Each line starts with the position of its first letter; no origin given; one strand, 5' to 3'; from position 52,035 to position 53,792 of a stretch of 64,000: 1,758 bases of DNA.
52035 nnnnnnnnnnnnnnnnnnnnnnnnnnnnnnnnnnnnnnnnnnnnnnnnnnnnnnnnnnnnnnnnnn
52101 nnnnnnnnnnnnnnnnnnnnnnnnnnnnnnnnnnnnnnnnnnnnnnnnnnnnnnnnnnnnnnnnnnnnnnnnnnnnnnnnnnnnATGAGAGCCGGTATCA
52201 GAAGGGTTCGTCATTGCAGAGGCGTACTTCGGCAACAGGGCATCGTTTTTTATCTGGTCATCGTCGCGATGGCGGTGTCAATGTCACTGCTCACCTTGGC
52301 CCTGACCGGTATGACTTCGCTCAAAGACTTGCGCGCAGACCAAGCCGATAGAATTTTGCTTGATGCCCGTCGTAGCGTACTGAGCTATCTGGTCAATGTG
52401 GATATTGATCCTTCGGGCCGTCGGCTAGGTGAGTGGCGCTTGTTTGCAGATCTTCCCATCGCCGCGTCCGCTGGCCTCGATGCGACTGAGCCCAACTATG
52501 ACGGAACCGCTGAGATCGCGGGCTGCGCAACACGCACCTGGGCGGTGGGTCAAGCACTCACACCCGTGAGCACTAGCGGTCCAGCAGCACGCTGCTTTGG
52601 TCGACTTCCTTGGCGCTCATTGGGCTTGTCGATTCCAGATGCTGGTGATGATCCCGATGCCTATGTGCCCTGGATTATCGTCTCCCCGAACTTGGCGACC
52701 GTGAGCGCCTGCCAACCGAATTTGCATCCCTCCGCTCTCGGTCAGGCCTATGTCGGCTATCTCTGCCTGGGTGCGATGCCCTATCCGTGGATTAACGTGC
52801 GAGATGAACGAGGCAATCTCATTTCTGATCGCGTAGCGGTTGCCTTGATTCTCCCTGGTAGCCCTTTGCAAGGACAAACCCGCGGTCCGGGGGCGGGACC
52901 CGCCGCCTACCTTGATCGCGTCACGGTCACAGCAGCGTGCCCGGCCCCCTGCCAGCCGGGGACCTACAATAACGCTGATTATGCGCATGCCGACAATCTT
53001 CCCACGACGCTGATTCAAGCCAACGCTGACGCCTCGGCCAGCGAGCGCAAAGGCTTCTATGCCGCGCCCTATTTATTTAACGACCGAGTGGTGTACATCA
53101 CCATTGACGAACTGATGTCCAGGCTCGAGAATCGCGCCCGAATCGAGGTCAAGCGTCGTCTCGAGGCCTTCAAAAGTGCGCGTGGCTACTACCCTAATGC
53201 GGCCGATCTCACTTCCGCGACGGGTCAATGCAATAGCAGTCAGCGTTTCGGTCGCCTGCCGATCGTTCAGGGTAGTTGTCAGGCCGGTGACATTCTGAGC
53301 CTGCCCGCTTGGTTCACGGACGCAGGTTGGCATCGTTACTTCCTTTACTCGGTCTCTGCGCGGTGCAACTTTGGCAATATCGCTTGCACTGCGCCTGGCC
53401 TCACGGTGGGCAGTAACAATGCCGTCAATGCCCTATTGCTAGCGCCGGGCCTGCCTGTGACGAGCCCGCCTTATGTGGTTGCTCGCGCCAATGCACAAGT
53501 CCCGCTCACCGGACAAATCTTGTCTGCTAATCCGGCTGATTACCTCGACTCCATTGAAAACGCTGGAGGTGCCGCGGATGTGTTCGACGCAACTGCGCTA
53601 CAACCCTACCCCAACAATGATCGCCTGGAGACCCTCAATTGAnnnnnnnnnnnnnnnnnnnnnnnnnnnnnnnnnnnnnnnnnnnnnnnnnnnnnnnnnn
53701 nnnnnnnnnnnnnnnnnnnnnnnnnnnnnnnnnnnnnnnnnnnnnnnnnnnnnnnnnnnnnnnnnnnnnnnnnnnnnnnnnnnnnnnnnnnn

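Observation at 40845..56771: Divergent MSHA/T2SS-like type IV filament locus with non-canonical gene content and order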

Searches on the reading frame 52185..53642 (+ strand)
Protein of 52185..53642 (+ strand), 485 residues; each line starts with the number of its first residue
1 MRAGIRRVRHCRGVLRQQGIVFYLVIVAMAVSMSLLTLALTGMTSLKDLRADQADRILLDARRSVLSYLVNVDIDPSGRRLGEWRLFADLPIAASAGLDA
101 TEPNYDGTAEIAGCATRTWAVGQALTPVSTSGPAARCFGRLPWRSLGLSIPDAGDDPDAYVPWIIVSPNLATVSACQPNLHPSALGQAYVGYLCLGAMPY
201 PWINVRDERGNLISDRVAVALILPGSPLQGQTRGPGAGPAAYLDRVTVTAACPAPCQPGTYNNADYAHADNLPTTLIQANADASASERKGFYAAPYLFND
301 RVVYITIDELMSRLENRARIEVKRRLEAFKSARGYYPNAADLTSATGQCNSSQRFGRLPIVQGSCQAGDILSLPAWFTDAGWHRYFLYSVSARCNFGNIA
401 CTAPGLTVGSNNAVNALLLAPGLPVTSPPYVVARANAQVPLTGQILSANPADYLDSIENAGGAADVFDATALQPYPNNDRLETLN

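Call 4: search_protein_families(library=pfam, max_evalue=0.01, proteins=[window:52185-53642:+])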
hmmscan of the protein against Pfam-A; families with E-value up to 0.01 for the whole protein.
window:52185-53642:+ (485 aa): 0 families

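Call 6: search_protein_families(library=ncbifam, max_evalue=0.01, proteins=[window:52185-53642:+])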
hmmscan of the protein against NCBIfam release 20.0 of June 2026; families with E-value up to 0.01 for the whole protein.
window:52185-53642:+ (485 aa): 0 families

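Call 21: find_homologous_proteins(query=window:52185-53642:+, max_evalue=0.001)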
Query window:52185-53642:+ (485 aa): 100 proteins with E <= 0.001 among 8000 candidates.
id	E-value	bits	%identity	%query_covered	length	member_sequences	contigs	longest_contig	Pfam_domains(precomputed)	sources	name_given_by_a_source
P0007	0.0e+0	1031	94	100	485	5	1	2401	-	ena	-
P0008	6.5e-251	851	75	100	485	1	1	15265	-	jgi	jgi:hypothetical protein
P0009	7.2e-248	841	75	100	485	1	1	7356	-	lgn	-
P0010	1.3e-226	771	70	99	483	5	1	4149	-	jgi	jgi:hypothetical protein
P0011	2.6e-198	678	64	96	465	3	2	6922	-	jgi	jgi:hypothetical protein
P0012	1.1e-194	666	63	96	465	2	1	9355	-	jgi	jgi:hypothetical protein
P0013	5.5e-187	640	58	99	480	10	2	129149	-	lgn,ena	-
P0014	9.9e-187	640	60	97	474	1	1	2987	-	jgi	jgi:hypothetical protein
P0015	1.4e-185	636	57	97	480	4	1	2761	-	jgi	jgi:hypothetical protein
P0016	1.3e-184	633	56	97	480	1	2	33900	-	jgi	jgi:hypothetical protein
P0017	1.9e-183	629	57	97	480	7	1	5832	-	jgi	jgi:hypothetical protein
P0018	2.0e-171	589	57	97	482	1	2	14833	-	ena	-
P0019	5.2e-168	578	56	97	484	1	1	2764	-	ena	-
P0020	2.6e-166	572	57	93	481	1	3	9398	-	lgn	-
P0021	2.4e-165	569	56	96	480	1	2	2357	-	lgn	-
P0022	4.0e-162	558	56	96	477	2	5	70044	-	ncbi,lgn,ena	-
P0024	1.9e-160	553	55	97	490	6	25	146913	-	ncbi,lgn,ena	-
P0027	2.3e-158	546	52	97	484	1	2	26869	-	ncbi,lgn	-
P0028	6.1e-156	538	51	99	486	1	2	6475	-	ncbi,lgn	-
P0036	2.6e-143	496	50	97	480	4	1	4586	-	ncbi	-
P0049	2.1e-132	460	48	99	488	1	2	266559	-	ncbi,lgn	ncbi:MAG: hypothetical protein AB7P21_24935 [Lautropia sp.]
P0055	2.1e-128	447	51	93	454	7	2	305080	-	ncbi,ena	-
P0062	8.5e-103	363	43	98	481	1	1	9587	-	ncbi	-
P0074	1.9e-58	217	35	95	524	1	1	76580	-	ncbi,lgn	-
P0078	5.6e-55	205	38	73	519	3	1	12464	-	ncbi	-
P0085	1.7e-46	177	34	66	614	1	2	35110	-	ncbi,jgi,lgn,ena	-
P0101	3.6e-24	103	37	48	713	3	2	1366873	-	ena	-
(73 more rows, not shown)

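Call 23: find_encoding_contigs(protein=P0049, flank=10000, max_places=1)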
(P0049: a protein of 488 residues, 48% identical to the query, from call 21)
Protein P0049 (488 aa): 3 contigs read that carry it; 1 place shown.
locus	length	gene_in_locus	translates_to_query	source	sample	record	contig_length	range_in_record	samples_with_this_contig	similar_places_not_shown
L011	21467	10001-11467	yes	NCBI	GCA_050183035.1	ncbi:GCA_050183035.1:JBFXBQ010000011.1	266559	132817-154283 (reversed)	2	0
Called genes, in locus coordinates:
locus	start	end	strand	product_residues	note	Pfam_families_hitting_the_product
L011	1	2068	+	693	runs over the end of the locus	-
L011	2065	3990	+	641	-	PF13432:TPR_16 (faint), PF00515:TPR_1 (faint), PF07719:TPR_2 (faint), PF13176:TPR_7 (faint), PF13181:TPR_8 (faint), PF13428:TPR_14 (faint), PF13431:TPR_17 (faint)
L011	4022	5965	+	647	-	PF13401:AAA_22 (faint), PF05157:MshEN, PF00437:T2SSE, PF13604:AAA_30 (weak), PF25199:nSTAND_NTPase5 (faint)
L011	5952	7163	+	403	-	PF28597:T2SSF_N, PF00482:T2SSF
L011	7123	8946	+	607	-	-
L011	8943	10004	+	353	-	-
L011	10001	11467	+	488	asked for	-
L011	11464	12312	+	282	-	PF07963:N_methyl (weak)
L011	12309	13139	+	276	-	-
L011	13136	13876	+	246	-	-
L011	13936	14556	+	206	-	PF07963:N_methyl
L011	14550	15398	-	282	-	PF09296:NUDIX-like (weak), PF09297:Zn_ribbon_NUD, PF00293:NUDIX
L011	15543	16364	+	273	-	PF00753:Lactamase_B, PF12706:Lactamase_B_2 (weak)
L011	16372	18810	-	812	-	PF08448:PAS_4 (weak), PF00990:GGDEF, PF00563:EAL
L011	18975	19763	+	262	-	PF00378:ECH_1, PF16113:ECH_2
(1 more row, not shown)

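Call 24: find_encoding_contigs(protein=P0101, flank=10000, max_places=1)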
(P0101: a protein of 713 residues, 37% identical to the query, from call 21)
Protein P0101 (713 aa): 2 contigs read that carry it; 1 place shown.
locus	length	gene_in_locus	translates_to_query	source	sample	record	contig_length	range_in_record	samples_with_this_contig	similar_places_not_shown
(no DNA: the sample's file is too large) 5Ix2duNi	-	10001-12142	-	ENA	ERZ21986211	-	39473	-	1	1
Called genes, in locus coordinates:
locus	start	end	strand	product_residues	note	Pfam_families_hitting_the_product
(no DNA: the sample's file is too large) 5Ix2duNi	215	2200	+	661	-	PF00263:Secretin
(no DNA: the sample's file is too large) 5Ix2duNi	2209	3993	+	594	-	PF13432:TPR_16 (faint), PF14559:TPR_19 (faint), PF00515:TPR_1 (faint), PF07719:TPR_2 (faint), PF13176:TPR_7 (faint), PF13414:TPR_11 (faint), PF13431:TPR_17 (faint), PF23914:TPR_CcmH_CycH (faint)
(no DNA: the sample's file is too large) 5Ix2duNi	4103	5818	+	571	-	PF05157:MshEN, PF00437:T2SSE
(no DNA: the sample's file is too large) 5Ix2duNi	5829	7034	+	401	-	PF28597:T2SSF_N, PF00482:T2SSF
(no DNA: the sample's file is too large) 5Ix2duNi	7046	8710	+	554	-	-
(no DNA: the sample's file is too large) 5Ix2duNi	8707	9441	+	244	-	-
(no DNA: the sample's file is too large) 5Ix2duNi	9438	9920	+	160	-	-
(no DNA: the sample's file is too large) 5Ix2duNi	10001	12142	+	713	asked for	-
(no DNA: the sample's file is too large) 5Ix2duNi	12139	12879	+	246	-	PF07963:N_methyl (faint)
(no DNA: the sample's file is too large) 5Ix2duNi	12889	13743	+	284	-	PF01553:Acyltransferase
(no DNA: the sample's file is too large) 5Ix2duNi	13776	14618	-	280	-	PF00149:Metallophos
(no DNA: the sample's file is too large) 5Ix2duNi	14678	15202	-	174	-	PF00034:Cytochrom_C, PF13442:Cytochrome_CBB3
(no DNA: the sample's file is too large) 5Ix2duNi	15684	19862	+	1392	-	PF09134:Invasin_D3 (faint), PF02369:Big_1 (weak)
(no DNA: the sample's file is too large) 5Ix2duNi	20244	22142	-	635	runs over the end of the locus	PF13727:CoA_binding_3, PF01073:3Beta_HSD, PF01370:Epimerase, PF02719:Polysacc_synt_2, PF04321:RmlD_sub_bind, PF16363:GDP_Man_Dehyd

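Call 32: search_protein_families(library=pfam, max_evalue=10, proteins=[window:52185-53642:+])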
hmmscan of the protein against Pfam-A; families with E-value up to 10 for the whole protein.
window:52185-53642:+ (485 aa): 0 families

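Call 59: predict_structure(alignment_id=A2)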
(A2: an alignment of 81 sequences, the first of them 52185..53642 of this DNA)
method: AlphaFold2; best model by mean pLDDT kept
length: 485 residues; sequences in the alignment: 81
mean_pLDDT: 91.6   pTM: 0.86
mean pLDDT of the five models: 91.6, 90.9, 89.8, 89.8, 88.3
residues with pLDDT >= 90: 389; 70-90: 74; 50-70: 11; < 50: 11
segments of 3 or more residues with pLDDT < 50: 1-3, 5-11
pLDDT, mean of each block of 10 residues (from residue 1): 44 55 87 86 85 94 97 88 95 90 91 94 94 96 92 73 97 93 93 89 97 98 94 90 96 96 96 96 94 96 98 97 98 97 96 96 95 96 97 94 93 96 95 95 93 95 88 88 94
secondary structure, 60 per line:
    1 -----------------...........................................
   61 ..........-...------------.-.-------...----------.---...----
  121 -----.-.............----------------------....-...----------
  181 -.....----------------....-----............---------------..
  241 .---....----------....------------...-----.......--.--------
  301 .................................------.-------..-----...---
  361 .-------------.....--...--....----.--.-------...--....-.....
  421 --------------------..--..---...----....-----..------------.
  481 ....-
elements in order: H18-70 E114-116 H128-134 E135-140 E163-166 H182-186 E203-206 E212-223 E245-248 E259-262 E275-277 H283-289 E301-306 H307-333 E355-357 H375-379 E387-390 E406-408 E411-414 E416-420 H457-460 E480-484
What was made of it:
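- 52185..53642 (+): 485-aa GspK/PilX-class minor pilin (RQQG|IVFYL, no Glu5) with a large 10-Cys globular domain of unmatched fold. AF2 pLDDT 91.6, with a 53-residue N-terminal helix (call 59).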

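Call 61: find_related_loci(query=A5, collection=metagenome_contigs, flank=10000)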
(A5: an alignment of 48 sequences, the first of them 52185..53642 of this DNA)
Query A5 (485 aa) in metagenome_contigs; peptide patterns used: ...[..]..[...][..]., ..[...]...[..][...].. (x = any residue, [..] = any of these).
195 stretches matched a pattern; 74 encode a relative of the query (tblastn E <= 1e-3); 74 distinct loci.
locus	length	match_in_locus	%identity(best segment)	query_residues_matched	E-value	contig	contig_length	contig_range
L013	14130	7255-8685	53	16-485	1e-149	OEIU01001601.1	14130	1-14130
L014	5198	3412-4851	49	6-485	2e-134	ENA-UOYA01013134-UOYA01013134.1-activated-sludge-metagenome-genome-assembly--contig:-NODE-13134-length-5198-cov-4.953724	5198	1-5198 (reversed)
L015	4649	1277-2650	45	17-481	1e-113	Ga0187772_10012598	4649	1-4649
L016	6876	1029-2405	44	4-469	8e-110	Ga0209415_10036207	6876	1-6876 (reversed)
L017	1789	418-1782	43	17-481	5e-117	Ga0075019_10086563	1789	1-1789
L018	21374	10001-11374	44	17-481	1e-108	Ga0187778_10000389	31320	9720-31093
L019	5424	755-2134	44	17-484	6e-108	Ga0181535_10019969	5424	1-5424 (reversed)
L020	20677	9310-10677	44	9-471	1e-106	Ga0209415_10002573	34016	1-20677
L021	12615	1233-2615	41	17-484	6e-106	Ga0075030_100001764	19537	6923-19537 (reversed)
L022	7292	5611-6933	44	17-465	5e-105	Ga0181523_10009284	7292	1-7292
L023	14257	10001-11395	41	16-485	1e-103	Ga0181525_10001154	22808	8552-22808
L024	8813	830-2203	43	17-481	1e-103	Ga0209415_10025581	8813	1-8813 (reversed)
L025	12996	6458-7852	43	17-485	1e-102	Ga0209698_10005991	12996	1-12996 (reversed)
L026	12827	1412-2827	41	5-485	5e-102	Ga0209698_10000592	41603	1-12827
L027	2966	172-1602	41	16-481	3e-96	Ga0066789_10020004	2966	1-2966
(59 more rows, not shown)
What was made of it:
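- Tried and rejected: The scan worked with the 485-aa alignment (call 61).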

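Call 64: fold_search(model_id=the predicted structure, library=pdb)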
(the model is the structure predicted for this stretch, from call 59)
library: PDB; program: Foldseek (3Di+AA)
matches with E <= 10: 50; with E <= 0.001: 0
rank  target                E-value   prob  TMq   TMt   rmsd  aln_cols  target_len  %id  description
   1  8e6v                  1.9e+00  0.02  0.08  0.06  13.5       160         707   13  MHR1/2 and NUDT9H of human TRPM2 in 1 mM dADPR (local refinement) (released 2024-08-14)
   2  8rn1_A                2.0e+00  0.02  0.09  0.07  16.8       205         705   10  Influenza B polymerase, monomeric encapsidase with 5' cRNA hook bound (released 2024-09-11)
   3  6s6l_B                2.2e+00  0.01  0.07  0.06  13.4       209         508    9  Cryo-EM structure of murine norovirus (MNV-1) (released 2020-05-13)
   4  7vmr_A                2.3e+00  0.02  0.07  0.01  14.4       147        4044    7  Structure of recombinant RyR2 mutant K4593A (EGTA dataset) (released 2022-08-10)
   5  3s0t_B                2.7e+00  0.07  0.12  0.27   6.3       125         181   10  Crystal structure of the CofA Type IV pilin subunit from enterotoxigenic E. coli (released 2012-04-11)
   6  6s6l_A                2.9e+00  0.00  0.06  0.06  14.1       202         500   10  Cryo-EM structure of murine norovirus (MNV-1) (released 2020-05-13)
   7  8rn9_A                3.1e+00  0.01  0.09  0.06  16.5       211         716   14  Influenza B polymerase, replicase (from "Influenza B polymerase apo-trimer" | Local refinement) (released 2024-09-11)
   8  6s6l_C                4.0e+00  0.01  0.08  0.08  15.7       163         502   15  Cryo-EM structure of murine norovirus (MNV-1) (released 2020-05-13)
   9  8x15_W                4.5e+00  0.00  0.06  0.09  20.1       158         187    9  Structure of nucleosome-bound SRCAP-C in the apo state (released 2024-03-06)
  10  7p38_A                4.5e+00  0.00  0.05  0.04  15.6       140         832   10  4,6-alpha-glucanotransferase GtfB from Limosilactobacillus reuteri NCC 2613 (released 2021-11-03)
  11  1pm3_A                4.7e+00  0.03  0.04  0.21   5.8        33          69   21  MTH1859 (released 2003-08-12)
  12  3s0t_A                5.4e+00  0.04  0.13  0.28   6.0       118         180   11  Crystal structure of the CofA Type IV pilin subunit from enterotoxigenic E. coli (released 2012-04-11)
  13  7p38_B                5.4e+00  0.01  0.06  0.04  15.9       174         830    9  4,6-alpha-glucanotransferase GtfB from Limosilactobacillus reuteri NCC 2613 (released 2021-11-03)
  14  6h6l_B                5.4e+00  0.00  0.06  0.09  19.7       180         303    7  Murine norovirus protruding domain (CW3 strain) in complex with the CD300lf receptor and glycochenodeoxycholate (GCDCA (released 2019-08-14)
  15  6xw6_A                5.4e+00  0.00  0.07  0.09  13.8       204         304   10  Crystal structure of murine norovirus P domain in complex with Nanobody NB-5853 (released 2020-04-22)
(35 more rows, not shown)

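Call 75: list_cluster_members(proteins=[P0022, P0024, P0027, P0028, P0036, P0055, P0062, P0074, P0078, P0085])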
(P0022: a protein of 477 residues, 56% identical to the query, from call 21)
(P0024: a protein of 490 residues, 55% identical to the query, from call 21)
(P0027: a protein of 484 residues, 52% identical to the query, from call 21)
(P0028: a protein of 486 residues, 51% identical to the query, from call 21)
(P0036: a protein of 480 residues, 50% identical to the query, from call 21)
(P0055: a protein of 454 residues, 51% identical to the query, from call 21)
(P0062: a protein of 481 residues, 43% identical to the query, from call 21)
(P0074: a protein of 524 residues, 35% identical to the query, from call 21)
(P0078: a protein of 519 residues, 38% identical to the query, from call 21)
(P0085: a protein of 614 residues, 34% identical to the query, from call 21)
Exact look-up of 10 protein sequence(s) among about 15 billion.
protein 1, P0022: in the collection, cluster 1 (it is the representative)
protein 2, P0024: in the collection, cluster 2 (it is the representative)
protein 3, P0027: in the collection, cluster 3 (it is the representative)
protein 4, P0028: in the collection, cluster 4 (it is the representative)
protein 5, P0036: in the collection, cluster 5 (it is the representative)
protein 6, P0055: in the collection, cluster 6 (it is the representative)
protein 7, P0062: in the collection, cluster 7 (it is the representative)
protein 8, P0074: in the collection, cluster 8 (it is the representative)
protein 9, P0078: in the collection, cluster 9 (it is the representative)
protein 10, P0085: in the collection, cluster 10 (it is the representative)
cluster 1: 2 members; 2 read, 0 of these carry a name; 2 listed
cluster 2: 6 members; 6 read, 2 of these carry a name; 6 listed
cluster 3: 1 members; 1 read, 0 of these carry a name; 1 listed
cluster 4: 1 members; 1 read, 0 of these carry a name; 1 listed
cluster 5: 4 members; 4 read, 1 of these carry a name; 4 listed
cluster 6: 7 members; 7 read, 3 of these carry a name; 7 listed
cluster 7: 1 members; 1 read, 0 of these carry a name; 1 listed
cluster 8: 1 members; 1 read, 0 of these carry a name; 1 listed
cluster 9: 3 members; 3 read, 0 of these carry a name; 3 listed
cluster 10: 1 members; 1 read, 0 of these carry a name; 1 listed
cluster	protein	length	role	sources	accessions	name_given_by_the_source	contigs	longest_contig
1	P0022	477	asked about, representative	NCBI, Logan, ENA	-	-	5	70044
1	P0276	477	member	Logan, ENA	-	-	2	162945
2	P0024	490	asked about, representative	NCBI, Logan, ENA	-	-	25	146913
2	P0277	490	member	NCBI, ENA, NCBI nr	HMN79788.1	MAG TPA: hypothetical protein PKA20_07635 [Burkholderiaceae bacterium] | hypothetical protein [Burkholderiaceae bacterium]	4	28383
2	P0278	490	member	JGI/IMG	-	hypothetical protein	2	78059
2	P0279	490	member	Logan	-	-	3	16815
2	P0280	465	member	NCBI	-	-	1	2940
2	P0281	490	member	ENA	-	-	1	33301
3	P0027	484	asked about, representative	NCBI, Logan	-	-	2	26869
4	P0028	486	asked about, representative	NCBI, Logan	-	-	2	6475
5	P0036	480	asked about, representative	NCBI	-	-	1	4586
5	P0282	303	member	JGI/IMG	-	hypothetical protein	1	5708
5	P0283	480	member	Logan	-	-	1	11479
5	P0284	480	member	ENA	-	-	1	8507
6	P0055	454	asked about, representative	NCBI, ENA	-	-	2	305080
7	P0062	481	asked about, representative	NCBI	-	-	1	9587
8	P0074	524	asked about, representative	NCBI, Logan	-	-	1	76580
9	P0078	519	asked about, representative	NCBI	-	-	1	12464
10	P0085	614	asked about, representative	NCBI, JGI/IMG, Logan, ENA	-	-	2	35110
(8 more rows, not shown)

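Call 115: fold_search(model_id=the predicted structure, library=viral)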
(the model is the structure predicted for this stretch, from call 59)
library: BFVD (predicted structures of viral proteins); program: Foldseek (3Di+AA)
matches with E <= 10: 57; with E <= 0.001: 0
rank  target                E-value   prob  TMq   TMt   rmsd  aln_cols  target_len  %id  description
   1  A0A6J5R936            3.9e-01  0.06  0.09  0.06  13.1       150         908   15  Large polyvalent protein associated domain-containing protein [uncultured Caudovirales phage]
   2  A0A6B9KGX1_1          1.9e+00  0.01  0.04  0.04  15.3        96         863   16  RNA-directed RNA polymerase [Plasmopara viticola lesion associated botybirna 1]
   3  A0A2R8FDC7            2.4e+00  0.01  0.06  0.05  15.6       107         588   13  Uncharacterized protein (Fragment) [Brazilian cedratvirus IHUMI]
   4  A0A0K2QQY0            2.4e+00  0.01  0.06  0.07  19.8       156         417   12  Uncharacterized protein [Ralstonia phage RSF1]
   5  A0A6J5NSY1            2.6e+00  0.03  0.08  0.10  10.8        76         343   12  PD-(D/E)XK nuclease superfamily [uncultured Caudovirales phage]
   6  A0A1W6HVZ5            2.9e+00  0.01  0.05  0.03  16.9       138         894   20  Putative capsid protein [Bipolaris maydis chrysovirus 1]
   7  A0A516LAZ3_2          3.1e+00  0.01  0.09  0.04  11.7       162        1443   14  (no name in the UniProt tables at hand)
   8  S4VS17                3.5e+00  0.06  0.06  0.06   8.7        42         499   14  Uncharacterized protein [Pandoravirus dulcis]
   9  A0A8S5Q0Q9            4.2e+00  0.04  0.05  0.23  19.3        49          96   18  Uncharacterized protein [Podoviridae sp. ctSl221]
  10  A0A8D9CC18            4.2e+00  0.00  0.06  0.10  17.5       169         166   11  Uncharacterized protein [uncultured marine phage]
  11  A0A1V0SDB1            4.7e+00  0.01  0.05  0.14  12.4        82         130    6  Uncharacterized protein [Indivirus ILV1]
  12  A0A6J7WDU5            5.3e+00  0.02  0.04  0.21  15.5        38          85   21  Uncharacterized protein [uncultured Caudovirales phage]
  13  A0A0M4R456            5.3e+00  0.01  0.05  0.04  12.1        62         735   19  Internal virion protein [Caulobacter phage Percy]
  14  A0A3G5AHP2            5.3e+00  0.01  0.06  0.11  15.1       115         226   15  Uncharacterized protein [Sylvanvirus sp.]
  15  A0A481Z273            5.3e+00  0.01  0.05  0.07  16.0        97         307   11  Proliferating cell nuclear antigen [Pithovirus LCPAC101]
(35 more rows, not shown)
